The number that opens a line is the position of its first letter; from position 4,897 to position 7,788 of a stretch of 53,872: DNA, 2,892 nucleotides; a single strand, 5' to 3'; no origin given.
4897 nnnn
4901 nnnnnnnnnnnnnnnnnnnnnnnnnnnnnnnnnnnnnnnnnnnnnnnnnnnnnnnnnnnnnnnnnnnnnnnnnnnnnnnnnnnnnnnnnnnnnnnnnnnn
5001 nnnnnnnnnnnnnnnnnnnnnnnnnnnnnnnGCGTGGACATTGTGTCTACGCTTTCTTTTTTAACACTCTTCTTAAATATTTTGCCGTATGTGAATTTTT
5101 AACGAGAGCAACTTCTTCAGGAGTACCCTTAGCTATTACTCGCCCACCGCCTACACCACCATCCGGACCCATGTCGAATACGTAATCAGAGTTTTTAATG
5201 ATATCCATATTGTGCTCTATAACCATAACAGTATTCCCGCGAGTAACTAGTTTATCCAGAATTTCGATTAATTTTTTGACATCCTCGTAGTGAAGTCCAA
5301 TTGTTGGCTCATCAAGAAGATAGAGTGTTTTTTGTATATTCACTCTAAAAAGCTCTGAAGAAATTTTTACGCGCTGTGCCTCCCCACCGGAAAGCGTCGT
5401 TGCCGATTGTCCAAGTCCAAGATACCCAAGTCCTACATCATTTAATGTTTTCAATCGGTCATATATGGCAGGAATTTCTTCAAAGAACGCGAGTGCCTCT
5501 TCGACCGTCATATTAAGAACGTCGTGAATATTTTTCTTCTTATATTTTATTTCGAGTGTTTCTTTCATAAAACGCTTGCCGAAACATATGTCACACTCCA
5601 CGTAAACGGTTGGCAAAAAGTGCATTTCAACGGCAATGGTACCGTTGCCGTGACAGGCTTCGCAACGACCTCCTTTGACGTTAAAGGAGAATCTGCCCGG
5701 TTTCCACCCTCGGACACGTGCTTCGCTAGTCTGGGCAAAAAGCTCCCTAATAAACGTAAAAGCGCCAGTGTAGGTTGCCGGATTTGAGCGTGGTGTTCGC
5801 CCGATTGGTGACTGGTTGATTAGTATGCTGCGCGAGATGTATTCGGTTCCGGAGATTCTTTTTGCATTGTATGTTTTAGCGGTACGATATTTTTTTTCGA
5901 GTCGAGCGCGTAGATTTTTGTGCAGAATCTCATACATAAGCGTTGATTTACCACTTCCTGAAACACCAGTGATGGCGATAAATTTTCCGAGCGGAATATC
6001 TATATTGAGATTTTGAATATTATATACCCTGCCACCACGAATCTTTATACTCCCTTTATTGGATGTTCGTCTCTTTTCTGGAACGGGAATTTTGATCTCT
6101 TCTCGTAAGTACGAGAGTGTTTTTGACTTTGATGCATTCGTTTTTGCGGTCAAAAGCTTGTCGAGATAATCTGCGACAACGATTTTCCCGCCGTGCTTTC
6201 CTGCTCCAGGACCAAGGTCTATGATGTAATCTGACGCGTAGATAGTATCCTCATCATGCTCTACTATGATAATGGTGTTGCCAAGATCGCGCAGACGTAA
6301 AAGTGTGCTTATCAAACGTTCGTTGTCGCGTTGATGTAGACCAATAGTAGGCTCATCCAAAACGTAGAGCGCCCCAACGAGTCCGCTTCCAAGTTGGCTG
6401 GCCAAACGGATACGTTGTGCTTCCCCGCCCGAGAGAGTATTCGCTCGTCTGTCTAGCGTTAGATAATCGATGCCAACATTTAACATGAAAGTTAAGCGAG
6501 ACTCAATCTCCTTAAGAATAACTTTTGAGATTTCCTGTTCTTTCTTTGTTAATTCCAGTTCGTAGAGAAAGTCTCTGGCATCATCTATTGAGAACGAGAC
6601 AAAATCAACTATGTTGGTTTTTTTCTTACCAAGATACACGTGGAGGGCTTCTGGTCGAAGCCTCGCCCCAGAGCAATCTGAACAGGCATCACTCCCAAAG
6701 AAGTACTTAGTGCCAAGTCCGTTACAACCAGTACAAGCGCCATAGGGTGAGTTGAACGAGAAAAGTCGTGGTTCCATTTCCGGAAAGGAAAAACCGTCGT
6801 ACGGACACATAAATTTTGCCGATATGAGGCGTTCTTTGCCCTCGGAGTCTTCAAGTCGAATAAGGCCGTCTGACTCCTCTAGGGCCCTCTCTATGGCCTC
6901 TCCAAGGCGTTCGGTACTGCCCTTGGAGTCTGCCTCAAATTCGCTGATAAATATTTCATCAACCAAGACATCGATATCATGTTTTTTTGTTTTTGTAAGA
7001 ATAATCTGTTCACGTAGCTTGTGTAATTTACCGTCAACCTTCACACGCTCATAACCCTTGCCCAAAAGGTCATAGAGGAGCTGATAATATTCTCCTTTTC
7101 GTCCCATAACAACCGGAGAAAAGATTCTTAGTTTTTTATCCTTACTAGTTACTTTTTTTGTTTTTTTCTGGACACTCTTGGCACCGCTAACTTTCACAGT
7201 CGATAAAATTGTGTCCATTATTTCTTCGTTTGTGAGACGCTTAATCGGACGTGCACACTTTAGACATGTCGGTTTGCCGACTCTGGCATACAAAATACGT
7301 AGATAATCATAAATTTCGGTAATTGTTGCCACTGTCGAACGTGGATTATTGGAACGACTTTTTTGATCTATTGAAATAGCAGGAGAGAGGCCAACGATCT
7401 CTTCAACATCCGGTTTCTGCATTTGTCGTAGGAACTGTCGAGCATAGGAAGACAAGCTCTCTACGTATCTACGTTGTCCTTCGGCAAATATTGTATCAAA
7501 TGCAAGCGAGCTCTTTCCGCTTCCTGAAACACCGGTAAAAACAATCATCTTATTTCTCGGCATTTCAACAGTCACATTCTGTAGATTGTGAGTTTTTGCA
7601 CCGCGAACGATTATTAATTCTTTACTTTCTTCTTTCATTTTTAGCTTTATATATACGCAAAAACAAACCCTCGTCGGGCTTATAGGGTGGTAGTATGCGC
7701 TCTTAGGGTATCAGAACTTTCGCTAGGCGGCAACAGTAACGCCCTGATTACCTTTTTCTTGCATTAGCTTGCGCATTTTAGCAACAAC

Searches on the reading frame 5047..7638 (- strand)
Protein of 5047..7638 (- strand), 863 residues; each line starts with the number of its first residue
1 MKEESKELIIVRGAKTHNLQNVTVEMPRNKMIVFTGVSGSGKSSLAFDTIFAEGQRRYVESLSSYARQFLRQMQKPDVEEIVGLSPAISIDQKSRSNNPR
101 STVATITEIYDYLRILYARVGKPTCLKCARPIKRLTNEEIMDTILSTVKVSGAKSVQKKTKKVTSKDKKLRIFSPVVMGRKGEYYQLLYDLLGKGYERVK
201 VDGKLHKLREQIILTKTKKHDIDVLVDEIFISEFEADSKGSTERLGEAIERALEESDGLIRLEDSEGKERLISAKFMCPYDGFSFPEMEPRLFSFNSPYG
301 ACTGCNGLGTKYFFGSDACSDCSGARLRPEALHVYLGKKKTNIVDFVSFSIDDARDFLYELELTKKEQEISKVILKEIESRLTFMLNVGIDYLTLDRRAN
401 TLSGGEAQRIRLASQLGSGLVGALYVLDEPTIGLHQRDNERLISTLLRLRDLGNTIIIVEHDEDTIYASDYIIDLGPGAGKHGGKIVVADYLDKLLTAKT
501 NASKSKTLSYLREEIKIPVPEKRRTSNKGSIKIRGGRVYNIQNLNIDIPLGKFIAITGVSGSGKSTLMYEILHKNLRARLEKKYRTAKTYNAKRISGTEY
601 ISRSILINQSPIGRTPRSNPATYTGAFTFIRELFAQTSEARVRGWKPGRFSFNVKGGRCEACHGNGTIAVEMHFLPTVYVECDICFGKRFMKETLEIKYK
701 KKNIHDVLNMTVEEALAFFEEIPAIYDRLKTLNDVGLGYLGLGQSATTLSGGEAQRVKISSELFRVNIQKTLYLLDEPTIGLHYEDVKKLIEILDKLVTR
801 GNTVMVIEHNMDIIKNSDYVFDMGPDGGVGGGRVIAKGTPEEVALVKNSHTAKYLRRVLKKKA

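Call 90: search_protein_families(library=pfam, proteins=[window:5047-7638:-])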
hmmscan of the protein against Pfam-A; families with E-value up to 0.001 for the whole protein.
window:5047-7638:- (863 aa): 17 families
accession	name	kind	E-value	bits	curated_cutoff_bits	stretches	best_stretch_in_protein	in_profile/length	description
PF17760.6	UvrA_inter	-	5.4e-22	78.2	23.3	1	165-264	14-107/109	UvrA interaction domain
PF00005.33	ABC_tran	-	7.4e-22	78.9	25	2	542-573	2-33/137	ABC transporter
PF02463.25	SMC_N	-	8.9e-10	38.8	40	0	9-470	5-206/220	RecF/RecN/SMC N terminal domain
PF13304.12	AAA_21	-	1.2e-08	35.9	27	0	758-805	247-294/304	AAA domain, putative AbiEii toxin, Type IV TA system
PF13555.12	AAA_29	-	3.6e-08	33.5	27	0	547-568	18-39/61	P-loop containing region of AAA domain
PF20720.3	nSTAND3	-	3e-07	30.7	27.2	0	552-578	18-44/155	Novel STAND NTPase 3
PF13191.12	AAA_16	-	5.4e-06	27.4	32.6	0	552-585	25-61/167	AAA ATPase domain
PF20703.3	nSTAND1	-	7.7e-06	26.2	27.1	0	19-47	23-51/379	Novel STAND NTPase 1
PF03193.22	RsgA_GTPase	-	1.6e-05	25.2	30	0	9-46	87-123/174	RsgA GTPase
PF13173.12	AAA_14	-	4.9e-05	23.8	27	0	552-585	3-35/129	AAA domain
PF00684.25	DnaJ_CXXCXGXG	-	0.00012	22.7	32.7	0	658-689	17-51/65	DnaJ central domain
PF13671.12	AAA_33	-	0.00017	22.4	27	0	555-602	3-50/143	AAA domain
PF13401.12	AAA_22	-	0.00023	21.9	27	0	552-578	6-32/130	AAA domain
PF01583.26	APS_kinase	-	0.00027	21.4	21.1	0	552-578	3-28/152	Adenylylsulphate kinase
PF13238.12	AAA_18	-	0.00034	21.5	29.4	0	554-571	1-18/128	AAA domain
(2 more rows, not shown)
